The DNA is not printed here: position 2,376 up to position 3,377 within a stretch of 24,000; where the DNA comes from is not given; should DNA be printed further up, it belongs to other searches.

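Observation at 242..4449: Four translationally coupled genes: otsA-otsB-unknown-TreT-like GT4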

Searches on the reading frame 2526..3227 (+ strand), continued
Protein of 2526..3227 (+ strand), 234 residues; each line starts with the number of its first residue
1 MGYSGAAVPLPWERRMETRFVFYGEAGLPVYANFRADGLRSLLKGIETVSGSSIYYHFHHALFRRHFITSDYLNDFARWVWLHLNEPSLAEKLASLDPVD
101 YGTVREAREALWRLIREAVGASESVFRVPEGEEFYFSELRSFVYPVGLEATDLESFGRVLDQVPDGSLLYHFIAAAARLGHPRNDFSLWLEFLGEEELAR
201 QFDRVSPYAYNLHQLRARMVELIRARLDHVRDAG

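Call 34: find_homologous_proteins(query=A1, max_evalue=0.001)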
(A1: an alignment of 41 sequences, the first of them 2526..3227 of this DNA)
Query A1 (41 sequences) (234 aa, profile of the alignment): 4525 proteins with E <= 0.001 among 8000 candidates; the best 120 are listed.
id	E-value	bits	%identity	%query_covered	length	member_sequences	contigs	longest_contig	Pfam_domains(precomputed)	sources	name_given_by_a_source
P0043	4.6e-92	325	36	91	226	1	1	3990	PF19027.6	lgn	-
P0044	7.6e-92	325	33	88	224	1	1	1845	PF19027.6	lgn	-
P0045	3.3e-91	323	37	85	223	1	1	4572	PF19027.6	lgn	-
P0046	3.4e-91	323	36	89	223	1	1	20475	PF19027.6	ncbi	ncbi:MAG: DUF5752 family protein [Candidatus Omnitrophota bacterium]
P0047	5.5e-91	322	33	93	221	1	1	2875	PF19027.6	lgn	-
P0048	5.8e-91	322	33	91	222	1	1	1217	PF19027.6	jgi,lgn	-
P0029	7.2e-91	322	35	87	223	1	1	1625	PF19027.6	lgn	-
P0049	8.8e-91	321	36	89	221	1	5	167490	PF19027.6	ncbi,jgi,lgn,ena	-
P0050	1.2e-90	321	35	87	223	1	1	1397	PF19027.6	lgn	-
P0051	1.4e-90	321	38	84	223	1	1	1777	PF19027.6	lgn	-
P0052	1.4e-90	321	34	89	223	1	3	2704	PF19027.6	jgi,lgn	jgi:hypothetical protein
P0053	1.5e-90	321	34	93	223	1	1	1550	PF19027.6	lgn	-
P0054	1.6e-90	320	35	93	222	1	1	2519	PF19027.6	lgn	-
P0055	1.9e-90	320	35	87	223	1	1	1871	PF19027.6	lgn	-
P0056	2.1e-90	320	35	89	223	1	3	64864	PF19027.6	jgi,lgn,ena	jgi:hypothetical protein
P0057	2.2e-90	320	34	91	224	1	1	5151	PF19027.6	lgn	-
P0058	2.3e-90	320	35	89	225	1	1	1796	PF19027.6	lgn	-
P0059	2.7e-90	320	35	93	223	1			PF19027.6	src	-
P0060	3.1e-90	320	37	93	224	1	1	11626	PF19027.6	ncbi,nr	ncbi:MAG: DUF5752 family protein [Candidatus Omnitrophica bacterium]|nr:DUF5752 family protein [Cand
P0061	3.1e-90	319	36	86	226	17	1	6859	PF19027.6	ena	-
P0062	3.6e-90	319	34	85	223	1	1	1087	PF19027.6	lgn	-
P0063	3.7e-90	319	34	93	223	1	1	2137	PF19027.6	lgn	-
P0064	3.9e-90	319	36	91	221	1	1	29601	PF19027.6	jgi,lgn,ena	-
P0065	4.6e-90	319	36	89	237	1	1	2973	PF19027.6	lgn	-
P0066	5.1e-90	319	34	93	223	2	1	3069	PF19027.6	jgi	-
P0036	5.2e-90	319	33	93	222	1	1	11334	PF19027.6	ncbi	-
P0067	5.4e-90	319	36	89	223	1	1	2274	PF19027.6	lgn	-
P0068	5.8e-90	319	35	94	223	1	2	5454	PF19027.6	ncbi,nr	ncbi:MAG: DUF5752 family protein [Candidatus Omnitrophica bacterium]|nr:DUF5752 family protein [Cand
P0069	6.4e-90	318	34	93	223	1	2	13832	PF19027.6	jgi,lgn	-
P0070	6.8e-90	318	36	89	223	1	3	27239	PF19027.6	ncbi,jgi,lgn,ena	-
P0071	7.2e-90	318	34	93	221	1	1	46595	PF19027.6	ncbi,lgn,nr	ncbi:MAG: DUF5752 family protein [Candidatus Omnitrophota bacterium]|nr:DUF5752 family protein [Cand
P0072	7.5e-90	318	35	93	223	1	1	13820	PF19027.6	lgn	-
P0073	8.2e-90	318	34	89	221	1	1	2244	PF19027.6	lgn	-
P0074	8.3e-90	318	38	87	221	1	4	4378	PF19027.6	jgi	-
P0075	8.3e-90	318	37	89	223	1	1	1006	PF19027.6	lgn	-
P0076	8.8e-90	318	34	89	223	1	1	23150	PF19027.6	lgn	-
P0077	9.1e-90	318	34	93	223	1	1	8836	PF19027.6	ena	-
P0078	9.1e-90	318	35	89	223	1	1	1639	PF19027.6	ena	-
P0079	9.2e-90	318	35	89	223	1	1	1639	PF19027.6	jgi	-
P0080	9.4e-90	318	37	95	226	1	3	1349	PF19027.6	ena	-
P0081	9.6e-90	318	37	89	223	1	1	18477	PF19027.6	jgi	jgi:hypothetical protein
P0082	9.8e-90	318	38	89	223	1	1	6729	PF19027.6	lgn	-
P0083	1.1e-89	318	34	93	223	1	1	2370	PF19027.6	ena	-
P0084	1.1e-89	318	34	84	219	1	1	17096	PF19027.6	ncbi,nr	ncbi:MAG: hypothetical protein JW946_05540 [Candidatus Omnitrophica bacterium]|nr:hypothetical prote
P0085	1.1e-89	318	36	89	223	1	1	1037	PF19027.6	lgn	-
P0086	1.1e-89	318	35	89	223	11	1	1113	PF19027.6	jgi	jgi:Family of unknown function (DUF5752)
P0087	1.1e-89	318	33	91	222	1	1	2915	PF19027.6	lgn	-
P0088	1.1e-89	318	33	93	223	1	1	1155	PF19027.6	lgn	-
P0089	1.1e-89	318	35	89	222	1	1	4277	PF19027.6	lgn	-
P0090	1.1e-89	318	37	92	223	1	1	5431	PF19027.6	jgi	-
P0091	1.2e-89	318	34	89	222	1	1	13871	PF19027.6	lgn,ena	-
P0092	1.2e-89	318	34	89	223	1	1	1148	PF19027.6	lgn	-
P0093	1.2e-89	318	33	93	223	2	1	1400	PF19027.6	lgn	-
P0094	1.2e-89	318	38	85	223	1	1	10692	PF19027.6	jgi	-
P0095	1.2e-89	318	37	93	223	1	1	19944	PF19027.6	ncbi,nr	ncbi:MAG: hypothetical protein KBA46_01270 [Candidatus Omnitrophica bacterium]|nr:hypothetical prote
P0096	1.3e-89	317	35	93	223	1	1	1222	PF19027.6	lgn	-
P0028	1.4e-89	317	36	91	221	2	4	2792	PF19027.6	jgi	-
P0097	1.4e-89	317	35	93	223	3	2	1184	PF19027.6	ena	-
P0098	1.5e-89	317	34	89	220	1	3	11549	PF19027.6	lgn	-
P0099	1.6e-89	317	33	93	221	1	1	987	PF19027.6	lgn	-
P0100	1.7e-89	317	33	92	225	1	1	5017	PF19027.6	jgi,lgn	jgi:hypothetical protein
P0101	1.8e-89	317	35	89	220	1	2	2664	PF19027.6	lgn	-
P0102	1.8e-89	317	35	89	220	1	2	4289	PF19027.6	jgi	-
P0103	1.8e-89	317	35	89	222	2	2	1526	PF19027.6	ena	-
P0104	1.9e-89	317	36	91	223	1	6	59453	PF19027.6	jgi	jgi:hypothetical protein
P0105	1.9e-89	317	34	93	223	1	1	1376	PF19027.6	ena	-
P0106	2.0e-89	317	35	90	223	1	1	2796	PF19027.6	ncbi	-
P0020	2.2e-89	317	38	89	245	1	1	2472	PF19027.6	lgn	-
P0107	2.3e-89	317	35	90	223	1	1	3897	PF19027.6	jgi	jgi:hypothetical protein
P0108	2.3e-89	317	35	89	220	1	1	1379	PF19027.6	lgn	-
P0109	2.5e-89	317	36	92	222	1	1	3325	PF19027.6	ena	-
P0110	2.5e-89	317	34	91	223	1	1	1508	PF19027.6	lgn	-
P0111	2.5e-89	317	34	89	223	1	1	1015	PF19027.6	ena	-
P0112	2.6e-89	317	36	89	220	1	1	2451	PF19027.6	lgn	-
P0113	2.6e-89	316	38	89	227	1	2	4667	PF19027.6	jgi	jgi:hypothetical protein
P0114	2.6e-89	316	34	89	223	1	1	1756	PF19027.6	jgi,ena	-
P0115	3.0e-89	316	36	89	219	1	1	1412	PF19027.6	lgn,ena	-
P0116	3.2e-89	316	35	93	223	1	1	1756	PF19027.6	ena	-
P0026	3.4e-89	316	37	91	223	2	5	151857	PF19027.6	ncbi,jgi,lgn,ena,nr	ncbi:MAG TPA: DUF5752 family protein [Candidatus Omnitrophota bacterium]|nr:DUF5752 family protein [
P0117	3.5e-89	316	34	91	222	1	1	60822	PF19027.6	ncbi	ncbi:MAG: DUF5752 family protein [Candidatus Omnitrophota bacterium]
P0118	3.6e-89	316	36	93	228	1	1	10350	PF19027.6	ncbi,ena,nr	ncbi:MAG: DUF5752 family protein [Candidatus Omnitrophica bacterium]|nr:DUF5752 family protein [Cand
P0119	3.7e-89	316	34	91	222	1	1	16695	PF19027.6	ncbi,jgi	-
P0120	3.8e-89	316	34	93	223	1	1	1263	PF19027.6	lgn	-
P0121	3.9e-89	316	36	93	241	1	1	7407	PF19027.6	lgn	-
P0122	3.9e-89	316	37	87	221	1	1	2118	PF19027.6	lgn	-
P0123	4.1e-89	316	35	89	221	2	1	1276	PF19027.6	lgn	-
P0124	4.3e-89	316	37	89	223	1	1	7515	PF19027.6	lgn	-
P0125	4.3e-89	316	34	89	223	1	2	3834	PF19027.6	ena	-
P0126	4.3e-89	316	36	88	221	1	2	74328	PF19027.6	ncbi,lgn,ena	-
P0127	4.4e-89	316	36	89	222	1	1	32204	PF19027.6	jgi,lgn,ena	-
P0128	4.7e-89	316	34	89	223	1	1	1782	PF19027.6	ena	-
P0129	4.8e-89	316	32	93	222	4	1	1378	PF19027.6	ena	-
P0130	4.9e-89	316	36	89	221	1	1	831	PF19027.6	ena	-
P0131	5.1e-89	316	35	85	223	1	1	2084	PF19027.6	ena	-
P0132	5.3e-89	315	34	88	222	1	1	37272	PF19027.6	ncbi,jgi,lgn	ncbi:MAG: DUF5752 family protein [Candidatus Omnitrophota bacterium]|jgi:hypothetical protein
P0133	5.6e-89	315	36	93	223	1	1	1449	PF19027.6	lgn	-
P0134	5.6e-89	315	36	91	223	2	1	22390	PF19027.6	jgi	jgi:hypothetical protein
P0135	5.7e-89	315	35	93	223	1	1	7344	PF19027.6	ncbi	-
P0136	5.8e-89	315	39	87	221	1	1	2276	PF19027.6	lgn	-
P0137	5.9e-89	315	35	84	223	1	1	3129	PF19027.6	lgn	-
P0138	6.0e-89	315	35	91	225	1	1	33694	PF19027.6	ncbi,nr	ncbi:MAG: hypothetical protein C4540_06545 [Candidatus Omnitrophota bacterium]|nr:MAG: hypothetical 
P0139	6.0e-89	315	36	89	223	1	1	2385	PF19027.6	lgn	-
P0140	6.1e-89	315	36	87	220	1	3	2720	PF19027.6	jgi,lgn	jgi:hypothetical protein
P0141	6.2e-89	315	34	93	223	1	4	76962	PF19027.6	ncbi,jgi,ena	-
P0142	6.2e-89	315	35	89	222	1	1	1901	PF19027.6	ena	-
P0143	6.3e-89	315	36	89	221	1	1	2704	PF19027.6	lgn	-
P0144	6.3e-89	315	36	89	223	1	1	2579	PF19027.6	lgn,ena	-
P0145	6.3e-89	315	37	92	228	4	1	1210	PF19027.6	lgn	-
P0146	6.3e-89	315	36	91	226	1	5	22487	PF19027.6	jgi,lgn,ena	-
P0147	6.3e-89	315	35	93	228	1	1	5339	PF19027.6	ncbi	-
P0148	6.3e-89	315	35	93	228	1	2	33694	PF19027.6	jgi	jgi:hypothetical protein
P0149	6.4e-89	315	35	89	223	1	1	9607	PF19027.6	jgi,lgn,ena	jgi:hypothetical protein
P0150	6.5e-89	315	35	89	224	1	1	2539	PF19027.6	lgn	-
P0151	6.5e-89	315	39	89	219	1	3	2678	PF19027.6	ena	-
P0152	6.6e-89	315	33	93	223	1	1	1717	PF19027.6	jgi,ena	-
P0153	6.6e-89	315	35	87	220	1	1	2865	PF19027.6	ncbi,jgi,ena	-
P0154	6.6e-89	315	34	89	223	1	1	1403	PF19027.6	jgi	-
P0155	6.7e-89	315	34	89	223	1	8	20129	PF19027.6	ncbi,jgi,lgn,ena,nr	ncbi:MAG: hypothetical protein CO035_00145 [Candidatus Omnitrophica bacterium CG_4_9_14_0_2_um_filte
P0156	6.8e-89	315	36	89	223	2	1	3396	PF19027.6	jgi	-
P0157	7.1e-89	315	34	75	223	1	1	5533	PF19027.6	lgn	-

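Call 40: search_solved_structures(query=window:2571-3227:+, max_evalue=0.001, show_alignments=1)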
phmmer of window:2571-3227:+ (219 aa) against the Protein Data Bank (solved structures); distinct sequences matched with E-value up to 0.001: 1.
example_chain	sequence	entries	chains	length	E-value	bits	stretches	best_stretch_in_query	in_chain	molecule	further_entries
4cso_A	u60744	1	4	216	1.7e-29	106.3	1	3-208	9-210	ORFY PROTEIN, TRANSCRIPTION FACTOR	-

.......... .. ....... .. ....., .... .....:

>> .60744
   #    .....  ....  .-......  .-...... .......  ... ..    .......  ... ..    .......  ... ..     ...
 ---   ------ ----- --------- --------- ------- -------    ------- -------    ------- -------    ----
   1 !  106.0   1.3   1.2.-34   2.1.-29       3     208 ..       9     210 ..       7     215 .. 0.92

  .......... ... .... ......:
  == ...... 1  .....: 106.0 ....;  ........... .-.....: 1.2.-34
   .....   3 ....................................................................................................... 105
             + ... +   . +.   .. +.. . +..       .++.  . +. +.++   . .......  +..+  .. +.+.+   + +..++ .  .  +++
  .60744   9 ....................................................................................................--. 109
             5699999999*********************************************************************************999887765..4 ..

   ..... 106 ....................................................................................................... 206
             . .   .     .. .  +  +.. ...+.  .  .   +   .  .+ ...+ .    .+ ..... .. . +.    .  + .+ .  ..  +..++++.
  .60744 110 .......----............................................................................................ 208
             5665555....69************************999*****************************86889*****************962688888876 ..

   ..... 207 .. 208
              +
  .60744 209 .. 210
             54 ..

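Call 56: search_protein_representatives(alignment_id=A1)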
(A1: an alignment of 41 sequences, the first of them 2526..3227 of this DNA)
Query: 41 sequences, 217 profile positions. Proteins with E-value up to 0.001 (for the whole library): 1501; up to 1e-10: 893; up to 1e-30: 319. The best 150 are listed.
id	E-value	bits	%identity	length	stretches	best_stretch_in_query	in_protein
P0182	1.0e-82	293.3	-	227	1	3-215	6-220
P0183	3.6e-81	288.2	-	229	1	2-216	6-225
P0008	1.8e-79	282.6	-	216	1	4-215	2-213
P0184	1.4e-78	279.7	-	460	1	3-213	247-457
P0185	1.4e-77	276.5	-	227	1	3-215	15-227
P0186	5.5e-76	271.2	-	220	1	2-213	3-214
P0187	1.7e-75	269.7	-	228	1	2-214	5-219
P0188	3.6e-75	268.6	-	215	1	5-215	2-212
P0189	7.0e-75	267.6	-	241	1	2-215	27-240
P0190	1.1e-74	267.0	-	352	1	2-215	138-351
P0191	1.1e-73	263.8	-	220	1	3-216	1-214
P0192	1.1e-73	263.7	-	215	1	3-216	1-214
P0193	1.1e-73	263.7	-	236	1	6-216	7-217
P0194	2.1e-73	262.8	-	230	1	5-213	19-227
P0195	7.0e-73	261.1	-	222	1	4-212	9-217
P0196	8.1e-72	257.6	-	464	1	2-215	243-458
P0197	1.4e-71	256.9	-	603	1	2-215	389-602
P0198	1.5e-71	256.7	-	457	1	3-214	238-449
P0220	2.1e-67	243.2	-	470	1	5-213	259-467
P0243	1.4e-62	227.5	-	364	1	3-215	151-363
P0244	1.8e-62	227.0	-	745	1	3-215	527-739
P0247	4.7e-62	225.7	-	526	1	2-215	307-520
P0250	1.1e-61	224.5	-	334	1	2-216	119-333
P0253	3.0e-61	223.1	-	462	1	2-215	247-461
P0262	3.4e-59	216.4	-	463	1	3-215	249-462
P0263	3.7e-59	216.2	-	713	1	4-213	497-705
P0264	9.8e-59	214.9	-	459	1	3-215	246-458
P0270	1.7e-57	210.8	-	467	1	2-215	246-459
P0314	1.6e-49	184.7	-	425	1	3-212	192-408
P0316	2.5e-49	184.1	-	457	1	2-215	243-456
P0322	4.3e-48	180.1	-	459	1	3-215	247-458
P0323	1.4e-47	178.4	-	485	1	57-215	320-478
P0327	3.9e-47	176.9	-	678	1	5-215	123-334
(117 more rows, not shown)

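Call 58: search_protein_families(library=pfam, proteins=[P0184, P0196, P0197, P0244, P0247, P0263, P0327, P0190, P0243, P0314], max_evalue=0.001)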
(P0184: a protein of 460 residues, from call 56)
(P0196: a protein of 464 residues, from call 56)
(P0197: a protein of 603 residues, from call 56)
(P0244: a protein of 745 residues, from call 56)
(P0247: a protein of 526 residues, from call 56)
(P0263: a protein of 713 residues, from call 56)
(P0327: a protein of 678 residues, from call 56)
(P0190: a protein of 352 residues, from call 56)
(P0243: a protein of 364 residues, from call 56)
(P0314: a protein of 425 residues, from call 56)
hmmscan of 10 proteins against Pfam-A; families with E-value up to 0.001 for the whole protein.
P0184 (460 aa): 2 families
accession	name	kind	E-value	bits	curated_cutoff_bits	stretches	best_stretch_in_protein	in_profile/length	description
PF19027.5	DUF5752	-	3.2e-67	226.4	23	1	249-455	2-207/208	Family of unknown function (DUF5752)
PF00924.24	MS_channel_2nd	-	3.9e-14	52.9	20.2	1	176-241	3-67/68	Mechanosensitive ion channel, beta-domain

P0196 (464 aa): 2 families
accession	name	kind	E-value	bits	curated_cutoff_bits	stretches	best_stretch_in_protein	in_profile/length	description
PF19027.5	DUF5752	-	8.2e-63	211.9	23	1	246-455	2-208/208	Family of unknown function (DUF5752)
PF00924.24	MS_channel_2nd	-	1.9e-08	34.7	20.2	1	173-234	3-63/68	Mechanosensitive ion channel, beta-domain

P0197 (603 aa): 2 families
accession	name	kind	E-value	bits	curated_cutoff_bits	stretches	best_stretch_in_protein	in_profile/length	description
PF19027.5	DUF5752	-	4.2e-62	209.6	23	1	392-599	2-208/208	Family of unknown function (DUF5752)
PF00924.24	MS_channel_2nd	-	1.5e-15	57.5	20.2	1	318-384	2-67/68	Mechanosensitive ion channel, beta-domain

P0244 (745 aa): 2 families
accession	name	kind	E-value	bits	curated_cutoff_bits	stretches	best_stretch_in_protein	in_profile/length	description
PF19027.5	DUF5752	-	6.4e-62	209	23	1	529-735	2-207/208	Family of unknown function (DUF5752)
PF18085.6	Mak_N_cap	-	1.4e-06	29.7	22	1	37-90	1-55/87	Maltokinase N-terminal cap domain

P0247 (526 aa): 1 family
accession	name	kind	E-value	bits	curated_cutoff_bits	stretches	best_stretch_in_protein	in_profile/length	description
PF19027.5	DUF5752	-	7.9e-65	218.5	23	1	310-516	2-207/208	Family of unknown function (DUF5752)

P0263 (713 aa): 1 family
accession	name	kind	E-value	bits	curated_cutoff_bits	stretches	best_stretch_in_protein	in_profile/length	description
PF19027.5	DUF5752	-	1.7e-62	210.9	23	1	498-703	2-207/208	Family of unknown function (DUF5752)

P0327 (678 aa): 1 family
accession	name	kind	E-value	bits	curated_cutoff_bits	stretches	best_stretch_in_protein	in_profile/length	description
PF19027.5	DUF5752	-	6.4e-49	166.6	23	1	123-330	2-207/208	Family of unknown function (DUF5752)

P0190 (352 aa): 2 families
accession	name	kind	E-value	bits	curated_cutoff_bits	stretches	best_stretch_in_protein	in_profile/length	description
PF19027.5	DUF5752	-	1.5e-65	220.9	23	1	141-348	2-208/208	Family of unknown function (DUF5752)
PF00924.24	MS_channel_2nd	-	9.2e-14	51.8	20.2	1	67-133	2-67/68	Mechanosensitive ion channel, beta-domain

P0243 (364 aa): 2 families
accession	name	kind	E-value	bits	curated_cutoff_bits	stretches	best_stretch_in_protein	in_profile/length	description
PF19027.5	DUF5752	-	2.7e-62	210.3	23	1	153-360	2-208/208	Family of unknown function (DUF5752)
PF00924.24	MS_channel_2nd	-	3.9e-07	30.5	20.2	1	94-139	16-61/68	Mechanosensitive ion channel, beta-domain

P0314 (425 aa): 1 family
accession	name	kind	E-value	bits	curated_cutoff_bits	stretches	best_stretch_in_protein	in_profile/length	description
PF19027.5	DUF5752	-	5.6e-53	179.8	23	1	194-407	2-207/208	Family of unknown function (DUF5752)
